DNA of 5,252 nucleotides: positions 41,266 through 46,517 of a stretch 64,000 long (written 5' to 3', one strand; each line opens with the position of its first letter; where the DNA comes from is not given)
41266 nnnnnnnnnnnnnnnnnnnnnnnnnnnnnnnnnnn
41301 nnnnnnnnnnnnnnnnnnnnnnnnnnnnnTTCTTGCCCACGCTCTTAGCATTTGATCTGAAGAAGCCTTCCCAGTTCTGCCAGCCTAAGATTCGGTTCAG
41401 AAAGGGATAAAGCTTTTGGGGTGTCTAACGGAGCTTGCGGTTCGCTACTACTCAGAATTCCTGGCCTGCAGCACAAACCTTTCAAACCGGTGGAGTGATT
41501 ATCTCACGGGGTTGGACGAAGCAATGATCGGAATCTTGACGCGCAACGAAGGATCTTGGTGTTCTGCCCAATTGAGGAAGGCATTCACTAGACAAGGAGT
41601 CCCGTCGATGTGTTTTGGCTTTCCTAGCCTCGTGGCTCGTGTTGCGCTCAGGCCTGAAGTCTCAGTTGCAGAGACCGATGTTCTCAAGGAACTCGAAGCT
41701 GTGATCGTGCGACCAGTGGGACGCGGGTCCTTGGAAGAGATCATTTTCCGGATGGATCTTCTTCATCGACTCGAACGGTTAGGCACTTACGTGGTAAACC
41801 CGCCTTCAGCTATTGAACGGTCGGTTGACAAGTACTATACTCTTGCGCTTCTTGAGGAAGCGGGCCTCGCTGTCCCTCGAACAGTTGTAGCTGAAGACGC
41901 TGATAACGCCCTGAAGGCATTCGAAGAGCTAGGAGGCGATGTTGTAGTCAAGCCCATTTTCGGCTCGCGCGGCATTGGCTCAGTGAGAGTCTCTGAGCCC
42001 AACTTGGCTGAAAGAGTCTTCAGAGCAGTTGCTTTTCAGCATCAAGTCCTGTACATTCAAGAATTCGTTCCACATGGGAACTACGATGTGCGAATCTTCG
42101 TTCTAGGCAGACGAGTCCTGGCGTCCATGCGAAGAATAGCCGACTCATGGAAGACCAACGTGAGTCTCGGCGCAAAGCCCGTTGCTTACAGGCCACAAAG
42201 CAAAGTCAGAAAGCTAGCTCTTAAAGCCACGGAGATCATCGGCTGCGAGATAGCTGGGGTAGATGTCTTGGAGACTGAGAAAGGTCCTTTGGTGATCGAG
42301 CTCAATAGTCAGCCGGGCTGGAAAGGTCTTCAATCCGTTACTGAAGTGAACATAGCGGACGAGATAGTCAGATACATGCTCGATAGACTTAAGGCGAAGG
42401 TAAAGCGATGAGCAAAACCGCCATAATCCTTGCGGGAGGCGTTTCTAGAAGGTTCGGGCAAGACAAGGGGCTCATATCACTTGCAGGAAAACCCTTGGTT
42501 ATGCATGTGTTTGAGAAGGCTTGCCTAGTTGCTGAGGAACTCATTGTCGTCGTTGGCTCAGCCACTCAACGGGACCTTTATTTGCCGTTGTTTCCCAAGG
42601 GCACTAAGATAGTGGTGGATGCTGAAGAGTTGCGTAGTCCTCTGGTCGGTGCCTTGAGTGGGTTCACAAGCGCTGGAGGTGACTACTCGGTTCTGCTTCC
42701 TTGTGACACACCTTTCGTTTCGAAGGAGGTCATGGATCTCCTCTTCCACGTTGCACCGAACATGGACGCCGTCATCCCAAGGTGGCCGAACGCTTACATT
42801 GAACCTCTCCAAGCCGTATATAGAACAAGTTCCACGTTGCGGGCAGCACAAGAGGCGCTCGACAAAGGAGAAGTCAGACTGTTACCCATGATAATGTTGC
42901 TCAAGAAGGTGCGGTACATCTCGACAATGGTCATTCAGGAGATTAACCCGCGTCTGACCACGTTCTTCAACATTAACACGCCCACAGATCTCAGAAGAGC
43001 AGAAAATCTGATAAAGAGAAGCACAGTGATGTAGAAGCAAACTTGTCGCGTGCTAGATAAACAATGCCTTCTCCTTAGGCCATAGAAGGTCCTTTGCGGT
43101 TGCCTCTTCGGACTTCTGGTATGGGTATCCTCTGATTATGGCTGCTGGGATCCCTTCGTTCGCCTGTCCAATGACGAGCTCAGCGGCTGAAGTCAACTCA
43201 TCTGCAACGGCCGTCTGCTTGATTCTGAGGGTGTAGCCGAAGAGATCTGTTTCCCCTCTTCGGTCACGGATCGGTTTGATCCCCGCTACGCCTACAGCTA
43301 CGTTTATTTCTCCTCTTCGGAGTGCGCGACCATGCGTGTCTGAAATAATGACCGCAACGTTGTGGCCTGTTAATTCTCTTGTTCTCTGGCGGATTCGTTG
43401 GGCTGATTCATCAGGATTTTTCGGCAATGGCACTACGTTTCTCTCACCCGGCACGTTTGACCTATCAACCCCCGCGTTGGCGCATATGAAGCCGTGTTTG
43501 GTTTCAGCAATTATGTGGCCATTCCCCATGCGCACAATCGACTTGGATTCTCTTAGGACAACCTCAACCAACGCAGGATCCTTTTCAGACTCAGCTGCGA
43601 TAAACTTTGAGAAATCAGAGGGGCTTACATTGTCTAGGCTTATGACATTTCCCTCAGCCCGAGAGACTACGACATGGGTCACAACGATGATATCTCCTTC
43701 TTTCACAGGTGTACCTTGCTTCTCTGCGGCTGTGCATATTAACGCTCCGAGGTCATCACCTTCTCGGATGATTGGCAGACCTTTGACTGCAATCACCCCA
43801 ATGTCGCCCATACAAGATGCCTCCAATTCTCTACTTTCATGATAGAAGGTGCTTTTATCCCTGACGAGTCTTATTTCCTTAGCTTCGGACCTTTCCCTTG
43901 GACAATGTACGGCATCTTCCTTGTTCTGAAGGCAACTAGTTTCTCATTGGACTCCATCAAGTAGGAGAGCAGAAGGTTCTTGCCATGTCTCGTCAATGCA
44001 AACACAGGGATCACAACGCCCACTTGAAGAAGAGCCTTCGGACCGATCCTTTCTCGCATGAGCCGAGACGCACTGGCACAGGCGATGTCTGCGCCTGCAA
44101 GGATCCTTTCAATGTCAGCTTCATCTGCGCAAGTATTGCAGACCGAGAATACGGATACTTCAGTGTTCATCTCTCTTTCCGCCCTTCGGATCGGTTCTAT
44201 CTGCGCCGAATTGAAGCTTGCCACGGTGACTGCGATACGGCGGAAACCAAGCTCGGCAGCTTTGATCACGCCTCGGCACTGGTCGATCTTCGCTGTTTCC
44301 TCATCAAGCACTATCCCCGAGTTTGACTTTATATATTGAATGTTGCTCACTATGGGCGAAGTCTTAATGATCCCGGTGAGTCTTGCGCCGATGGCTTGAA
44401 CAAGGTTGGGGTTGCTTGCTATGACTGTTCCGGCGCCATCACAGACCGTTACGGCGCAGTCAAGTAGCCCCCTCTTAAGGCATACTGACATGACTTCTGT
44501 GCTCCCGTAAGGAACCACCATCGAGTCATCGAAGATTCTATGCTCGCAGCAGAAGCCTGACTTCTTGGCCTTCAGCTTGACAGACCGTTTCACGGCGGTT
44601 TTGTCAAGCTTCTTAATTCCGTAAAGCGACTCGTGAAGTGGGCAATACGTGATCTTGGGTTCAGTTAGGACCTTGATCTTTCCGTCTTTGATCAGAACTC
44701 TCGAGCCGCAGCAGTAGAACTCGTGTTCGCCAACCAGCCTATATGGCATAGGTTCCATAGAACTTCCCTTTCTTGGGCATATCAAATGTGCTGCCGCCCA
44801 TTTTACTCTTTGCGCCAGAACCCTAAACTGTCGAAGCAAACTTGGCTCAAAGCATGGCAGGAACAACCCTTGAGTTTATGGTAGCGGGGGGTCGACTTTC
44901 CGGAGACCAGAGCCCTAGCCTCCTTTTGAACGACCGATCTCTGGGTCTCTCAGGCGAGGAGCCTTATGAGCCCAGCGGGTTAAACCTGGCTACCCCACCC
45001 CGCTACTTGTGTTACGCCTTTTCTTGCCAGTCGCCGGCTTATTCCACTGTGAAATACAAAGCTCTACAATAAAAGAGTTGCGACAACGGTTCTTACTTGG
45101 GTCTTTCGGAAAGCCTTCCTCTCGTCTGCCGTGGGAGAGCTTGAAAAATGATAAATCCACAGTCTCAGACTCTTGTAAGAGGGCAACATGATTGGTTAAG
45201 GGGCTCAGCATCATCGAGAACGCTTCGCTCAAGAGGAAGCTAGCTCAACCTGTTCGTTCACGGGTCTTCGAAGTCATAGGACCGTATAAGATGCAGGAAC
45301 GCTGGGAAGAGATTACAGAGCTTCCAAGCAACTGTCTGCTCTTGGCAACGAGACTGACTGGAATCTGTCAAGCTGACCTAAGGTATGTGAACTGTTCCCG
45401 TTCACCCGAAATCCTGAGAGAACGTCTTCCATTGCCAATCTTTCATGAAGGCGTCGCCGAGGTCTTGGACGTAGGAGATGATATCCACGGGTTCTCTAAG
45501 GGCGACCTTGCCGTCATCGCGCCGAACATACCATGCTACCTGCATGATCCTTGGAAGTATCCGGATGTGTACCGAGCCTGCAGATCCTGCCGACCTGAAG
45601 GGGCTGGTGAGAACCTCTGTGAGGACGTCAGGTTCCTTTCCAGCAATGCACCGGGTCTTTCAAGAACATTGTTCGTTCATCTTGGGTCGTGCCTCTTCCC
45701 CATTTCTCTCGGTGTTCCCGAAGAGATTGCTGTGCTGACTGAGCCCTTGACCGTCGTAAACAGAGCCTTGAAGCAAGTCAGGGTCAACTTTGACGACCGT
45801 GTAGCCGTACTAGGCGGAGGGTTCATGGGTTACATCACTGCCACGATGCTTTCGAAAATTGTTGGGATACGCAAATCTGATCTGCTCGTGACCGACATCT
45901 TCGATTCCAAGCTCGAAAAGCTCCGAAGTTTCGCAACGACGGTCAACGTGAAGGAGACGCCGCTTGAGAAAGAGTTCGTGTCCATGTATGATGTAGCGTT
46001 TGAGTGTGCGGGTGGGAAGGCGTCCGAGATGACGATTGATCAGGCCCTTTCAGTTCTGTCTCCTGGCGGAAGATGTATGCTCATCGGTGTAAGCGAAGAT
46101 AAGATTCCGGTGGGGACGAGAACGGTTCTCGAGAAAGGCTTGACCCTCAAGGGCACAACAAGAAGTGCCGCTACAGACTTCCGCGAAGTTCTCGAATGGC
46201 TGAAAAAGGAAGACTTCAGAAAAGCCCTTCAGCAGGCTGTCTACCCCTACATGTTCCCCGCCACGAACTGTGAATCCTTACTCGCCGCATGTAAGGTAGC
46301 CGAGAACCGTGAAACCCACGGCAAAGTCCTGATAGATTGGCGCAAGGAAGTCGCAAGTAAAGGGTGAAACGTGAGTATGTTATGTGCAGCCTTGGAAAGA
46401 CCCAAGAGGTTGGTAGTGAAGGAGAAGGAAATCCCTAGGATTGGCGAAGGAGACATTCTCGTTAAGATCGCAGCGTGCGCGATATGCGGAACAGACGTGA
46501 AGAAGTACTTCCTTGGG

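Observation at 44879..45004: Initiator tRNA-Met interrupted by two introns, one in the T-loop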

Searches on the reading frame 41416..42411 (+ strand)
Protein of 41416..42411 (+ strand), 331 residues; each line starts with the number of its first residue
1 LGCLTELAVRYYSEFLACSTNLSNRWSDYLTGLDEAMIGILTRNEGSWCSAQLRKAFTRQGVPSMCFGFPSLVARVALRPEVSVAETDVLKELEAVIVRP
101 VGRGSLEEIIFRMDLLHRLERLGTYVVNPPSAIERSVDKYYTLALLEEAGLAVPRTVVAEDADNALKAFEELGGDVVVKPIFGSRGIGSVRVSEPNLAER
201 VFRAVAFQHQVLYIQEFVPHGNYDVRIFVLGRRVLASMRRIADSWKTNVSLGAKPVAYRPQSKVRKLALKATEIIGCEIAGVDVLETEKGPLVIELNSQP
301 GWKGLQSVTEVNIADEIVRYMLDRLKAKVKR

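Call 37: search_protein_families(library=pfam, proteins=[window:41416-42411:+], max_evalue=0.001)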
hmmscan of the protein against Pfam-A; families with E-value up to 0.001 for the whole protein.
window:41416-42411:+ (331 aa): 7 families
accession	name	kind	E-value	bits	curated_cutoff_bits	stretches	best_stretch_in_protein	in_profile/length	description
PF08443.16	RimK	-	6.5e-33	114.4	21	1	138-320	3-187/188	RimK-like ATP-grasp domain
PF02655.19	ATP-grasp_3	-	8.6e-11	42.6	23.2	1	138-299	3-156/160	ATP-grasp domain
PF02955.21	GSH-S_ATP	-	2.8e-10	40.3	23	1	152-287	11-154/175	Prokaryotic glutathione synthetase, ATP-grasp domain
PF14397.11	ATPgrasp_ST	-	1.5e-09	37.9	31.4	1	263-310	217-266/278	Sugar-transfer associated ATP-grasp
PF02222.28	ATP-grasp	-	1.1e-06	28.8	27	1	145-234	2-89/179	ATP-grasp domain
PF18030.7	Rimk_N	-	8.1e-05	23.3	26.4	1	38-133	3-94/94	RimK PreATP-grasp domain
PF13549.11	ATP-grasp_5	-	0.00044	20.1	27.6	1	138-179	11-52/221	ATP-grasp domain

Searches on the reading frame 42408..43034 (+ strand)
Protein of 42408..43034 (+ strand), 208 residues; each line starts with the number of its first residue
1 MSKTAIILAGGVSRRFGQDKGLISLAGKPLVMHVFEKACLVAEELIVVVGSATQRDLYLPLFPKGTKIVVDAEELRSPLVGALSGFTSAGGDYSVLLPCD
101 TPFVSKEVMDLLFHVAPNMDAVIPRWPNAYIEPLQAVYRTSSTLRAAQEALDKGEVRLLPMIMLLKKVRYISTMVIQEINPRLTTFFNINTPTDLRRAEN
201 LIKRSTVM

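Call 9: search_protein_families(library=pfam, proteins=[window:42408-43034:+])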
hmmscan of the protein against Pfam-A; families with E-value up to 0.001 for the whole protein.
window:42408-43034:+ (208 aa): 2 families
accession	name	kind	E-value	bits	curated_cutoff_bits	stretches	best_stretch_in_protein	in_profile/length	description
PF12804.13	NTP_transf_3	-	5.8e-31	108.3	27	1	5-157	1-152/160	MobA-like NTP transferase domain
PF02348.25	CTP_transf_3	-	0.00043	20.6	22.6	1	5-49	2-47/217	Cytidylyltransferase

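Call 53: find_encoding_contigs(protein=window:42408-43034:+, flank=4000, max_places=6)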
Protein window:42408-43034:+ (208 aa): 21 contigs read that carry it; 6 places shown.
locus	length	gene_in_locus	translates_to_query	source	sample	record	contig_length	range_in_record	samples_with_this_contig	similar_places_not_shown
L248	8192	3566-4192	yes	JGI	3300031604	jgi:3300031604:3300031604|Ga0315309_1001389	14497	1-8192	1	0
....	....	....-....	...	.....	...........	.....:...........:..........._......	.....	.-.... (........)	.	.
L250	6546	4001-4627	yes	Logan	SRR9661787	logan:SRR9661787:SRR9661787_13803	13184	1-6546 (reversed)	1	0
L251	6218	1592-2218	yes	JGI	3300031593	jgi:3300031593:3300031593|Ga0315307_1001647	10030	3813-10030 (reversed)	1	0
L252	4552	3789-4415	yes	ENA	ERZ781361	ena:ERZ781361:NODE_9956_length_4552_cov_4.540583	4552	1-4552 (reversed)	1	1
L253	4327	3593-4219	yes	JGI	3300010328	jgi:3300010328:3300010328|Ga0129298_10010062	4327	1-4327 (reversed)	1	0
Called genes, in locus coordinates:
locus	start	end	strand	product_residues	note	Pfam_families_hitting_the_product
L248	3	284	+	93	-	?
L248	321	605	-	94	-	PF01883:FeS_assembly_P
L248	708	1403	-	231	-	PF01904:DUF72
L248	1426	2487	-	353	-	PF00091:Tubulin, PF12327:FtsZ_C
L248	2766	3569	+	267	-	PF14397:ATPgrasp_ST (faint), PF02655:ATP-grasp_3, PF02955:GSH-S_ATP, PF08443:RimK, PF02222:ATP-grasp (weak)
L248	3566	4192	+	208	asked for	PF12804:NTP_transf_3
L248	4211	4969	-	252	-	PF01996:F420_ligase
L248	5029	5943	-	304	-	PF09872:DUF2099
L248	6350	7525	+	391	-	PF08240:ADH_N (weak), PF16912:Glu_dehyd_C, PF00107:ADH_zinc_N, PF13602:ADH_zinc_N_2 (faint)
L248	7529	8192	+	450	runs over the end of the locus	PF08240:ADH_N, PF16912:Glu_dehyd_C (weak), PF00107:ADH_zinc_N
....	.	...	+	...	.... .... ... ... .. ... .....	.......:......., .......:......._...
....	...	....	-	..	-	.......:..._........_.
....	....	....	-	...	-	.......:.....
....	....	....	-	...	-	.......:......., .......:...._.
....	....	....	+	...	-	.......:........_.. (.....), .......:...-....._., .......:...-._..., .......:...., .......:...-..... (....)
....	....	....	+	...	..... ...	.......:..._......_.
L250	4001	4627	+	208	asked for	PF12804:NTP_transf_3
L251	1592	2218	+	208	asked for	PF12804:NTP_transf_3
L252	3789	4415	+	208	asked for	PF12804:NTP_transf_3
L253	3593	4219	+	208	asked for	PF12804:NTP_transf_3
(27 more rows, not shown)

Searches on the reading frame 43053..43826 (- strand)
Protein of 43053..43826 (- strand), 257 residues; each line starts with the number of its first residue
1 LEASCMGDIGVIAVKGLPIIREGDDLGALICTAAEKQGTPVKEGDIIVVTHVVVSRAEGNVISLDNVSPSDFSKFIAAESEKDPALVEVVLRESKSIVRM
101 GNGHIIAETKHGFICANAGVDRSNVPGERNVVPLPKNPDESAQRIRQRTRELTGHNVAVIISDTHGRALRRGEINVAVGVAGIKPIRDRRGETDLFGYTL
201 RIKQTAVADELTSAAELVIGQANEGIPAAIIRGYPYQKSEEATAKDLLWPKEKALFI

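Call 9: search_protein_families(library=pfam, proteins=[window:43053-43826:-])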
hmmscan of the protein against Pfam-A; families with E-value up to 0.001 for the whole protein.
window:43053-43826:- (257 aa): 1 family
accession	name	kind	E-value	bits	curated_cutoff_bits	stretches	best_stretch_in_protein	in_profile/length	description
PF01996.21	F420_ligase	-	2.5e-77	259.7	25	1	17-233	4-218/218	F420-0:Gamma-glutamyl ligase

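Call 51: find_encoding_contigs(protein=window:43053-43826:-, flank=4000, max_places=6)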
Protein window:43053-43826:- (257 aa): no gene with exactly this product is on record in the collection.

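Call 52: find_encoding_contigs(protein=window:43053-43811:-, flank=4000, max_places=6)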
Protein window:43053-43811:- (252 aa): 15 contigs read that carry it; 6 places shown.
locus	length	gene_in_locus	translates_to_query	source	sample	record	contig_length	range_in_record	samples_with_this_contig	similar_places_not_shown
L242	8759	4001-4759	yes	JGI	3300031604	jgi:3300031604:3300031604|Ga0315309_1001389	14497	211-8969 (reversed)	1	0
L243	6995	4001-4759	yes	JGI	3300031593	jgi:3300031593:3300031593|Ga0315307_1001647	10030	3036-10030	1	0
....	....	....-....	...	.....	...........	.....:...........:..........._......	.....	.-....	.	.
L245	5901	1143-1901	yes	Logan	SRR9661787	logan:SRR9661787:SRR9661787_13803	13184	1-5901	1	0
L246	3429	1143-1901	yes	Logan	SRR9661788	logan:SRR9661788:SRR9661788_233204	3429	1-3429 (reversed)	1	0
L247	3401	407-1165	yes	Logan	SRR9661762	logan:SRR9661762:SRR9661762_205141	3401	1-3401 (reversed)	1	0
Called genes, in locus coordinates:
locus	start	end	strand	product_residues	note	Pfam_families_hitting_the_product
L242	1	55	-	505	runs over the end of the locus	PF00370:FGGY_N, PF02782:FGGY_C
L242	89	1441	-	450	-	PF08240:ADH_N, PF16912:Glu_dehyd_C (weak), PF00107:ADH_zinc_N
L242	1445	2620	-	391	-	PF08240:ADH_N (weak), PF16912:Glu_dehyd_C, PF00107:ADH_zinc_N, PF13602:ADH_zinc_N_2 (faint)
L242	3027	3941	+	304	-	PF09872:DUF2099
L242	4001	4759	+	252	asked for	PF01996:F420_ligase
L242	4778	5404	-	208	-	PF12804:NTP_transf_3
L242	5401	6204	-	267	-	PF14397:ATPgrasp_ST (faint), PF02655:ATP-grasp_3, PF02955:GSH-S_ATP, PF08443:RimK, PF02222:ATP-grasp (weak)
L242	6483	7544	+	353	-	PF00091:Tubulin, PF12327:FtsZ_C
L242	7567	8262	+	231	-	PF01904:DUF72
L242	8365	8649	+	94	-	PF01883:FeS_assembly_P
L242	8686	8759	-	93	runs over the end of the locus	?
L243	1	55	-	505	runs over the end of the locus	PF00370:FGGY_N, PF02782:FGGY_C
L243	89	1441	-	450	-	PF08240:ADH_N, PF16912:Glu_dehyd_C (weak), PF00107:ADH_zinc_N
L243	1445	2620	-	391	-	PF08240:ADH_N (weak), PF16912:Glu_dehyd_C, PF00107:ADH_zinc_N, PF13602:ADH_zinc_N_2 (faint)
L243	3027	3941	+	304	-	PF09872:DUF2099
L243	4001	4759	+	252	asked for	PF01996:F420_ligase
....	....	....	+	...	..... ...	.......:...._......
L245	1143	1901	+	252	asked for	PF01996:F420_ligase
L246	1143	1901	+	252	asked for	PF01996:F420_ligase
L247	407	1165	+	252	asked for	PF01996:F420_ligase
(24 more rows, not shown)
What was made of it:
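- Tried and rejected: CofE from its sixth residue and the MobA-like protein worked (calls 52, 53).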

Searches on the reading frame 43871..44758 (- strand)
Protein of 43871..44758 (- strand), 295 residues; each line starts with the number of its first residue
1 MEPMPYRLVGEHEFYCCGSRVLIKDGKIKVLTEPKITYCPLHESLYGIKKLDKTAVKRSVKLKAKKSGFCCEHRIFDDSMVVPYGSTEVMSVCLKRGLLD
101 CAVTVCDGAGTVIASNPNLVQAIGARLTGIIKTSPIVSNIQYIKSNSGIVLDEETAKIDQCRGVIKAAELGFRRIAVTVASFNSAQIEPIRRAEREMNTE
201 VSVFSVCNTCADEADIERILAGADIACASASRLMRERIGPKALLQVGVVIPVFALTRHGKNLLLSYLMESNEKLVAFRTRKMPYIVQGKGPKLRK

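Call 9: search_protein_families(library=pfam, proteins=[window:43871-44758:-])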
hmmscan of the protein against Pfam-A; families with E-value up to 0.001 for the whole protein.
window:43871-44758:- (295 aa): 1 family
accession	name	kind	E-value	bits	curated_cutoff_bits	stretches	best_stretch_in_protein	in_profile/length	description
PF09872.14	DUF2099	-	9e-83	277.9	25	1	17-265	6-254/257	Uncharacterized protein conserved in archaea (DUF2099)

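Call 50: find_encoding_contigs(protein=window:43871-44758:-, flank=3000, max_places=6)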
Protein window:43871-44758:- (295 aa): no gene with exactly this product is on record in the collection.
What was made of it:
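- Tried and rejected: The DUF2099 protein from the ATG at 44758 and CofE from the TTG start are not on record (calls 50, 51).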

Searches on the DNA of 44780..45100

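Call 5: search_rna_families(source=window, start=44780, end=45100, threshold=evalue, max_evalue=10, show_alignments=3)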
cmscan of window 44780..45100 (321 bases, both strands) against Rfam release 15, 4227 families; matches with E-value up to 10: 1.
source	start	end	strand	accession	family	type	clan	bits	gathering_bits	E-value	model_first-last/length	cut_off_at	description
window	44933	44978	+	RF01126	sR41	Gene; snRNA; snoRNA; CD-box;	-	9.1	54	9.5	1-53/53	no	Small nucleolar RNA sR41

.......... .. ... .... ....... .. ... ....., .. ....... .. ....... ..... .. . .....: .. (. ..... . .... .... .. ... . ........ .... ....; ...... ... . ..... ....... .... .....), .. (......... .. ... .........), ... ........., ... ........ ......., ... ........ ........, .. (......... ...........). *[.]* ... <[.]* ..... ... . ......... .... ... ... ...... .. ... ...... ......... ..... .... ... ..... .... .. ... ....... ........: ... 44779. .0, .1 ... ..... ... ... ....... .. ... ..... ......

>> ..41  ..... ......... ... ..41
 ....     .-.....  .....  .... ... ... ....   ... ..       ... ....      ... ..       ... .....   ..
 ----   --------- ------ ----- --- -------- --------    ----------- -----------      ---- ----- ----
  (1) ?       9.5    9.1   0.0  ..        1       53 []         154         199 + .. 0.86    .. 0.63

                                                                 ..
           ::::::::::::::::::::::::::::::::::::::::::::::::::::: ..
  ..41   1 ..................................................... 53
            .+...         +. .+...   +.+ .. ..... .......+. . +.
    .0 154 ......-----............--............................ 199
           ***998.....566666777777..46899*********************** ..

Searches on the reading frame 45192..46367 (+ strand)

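Call 9: search_protein_families(library=pfam, proteins=[window:45192-46367:+])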
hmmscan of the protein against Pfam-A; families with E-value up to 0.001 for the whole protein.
window:45192-46367:+ (391 aa): 4 families
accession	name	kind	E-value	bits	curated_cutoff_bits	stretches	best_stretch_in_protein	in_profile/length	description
PF00107.32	ADH_zinc_N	-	5e-14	52.8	31.8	1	217-338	6-128/129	Zinc-binding dehydrogenase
PF16912.11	Glu_dehyd_C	-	3e-08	33.8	34.9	1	178-340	2-176/211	Glucose dehydrogenase C-terminus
PF08240.17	ADH_N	-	1.1e-07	32.5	23.5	1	49-155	5-86/104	Alcohol dehydrogenase GroES-like domain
PF13602.12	ADH_zinc_N_2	-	3e-05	25.4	27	1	256-380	12-133/134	Zinc-binding dehydrogenase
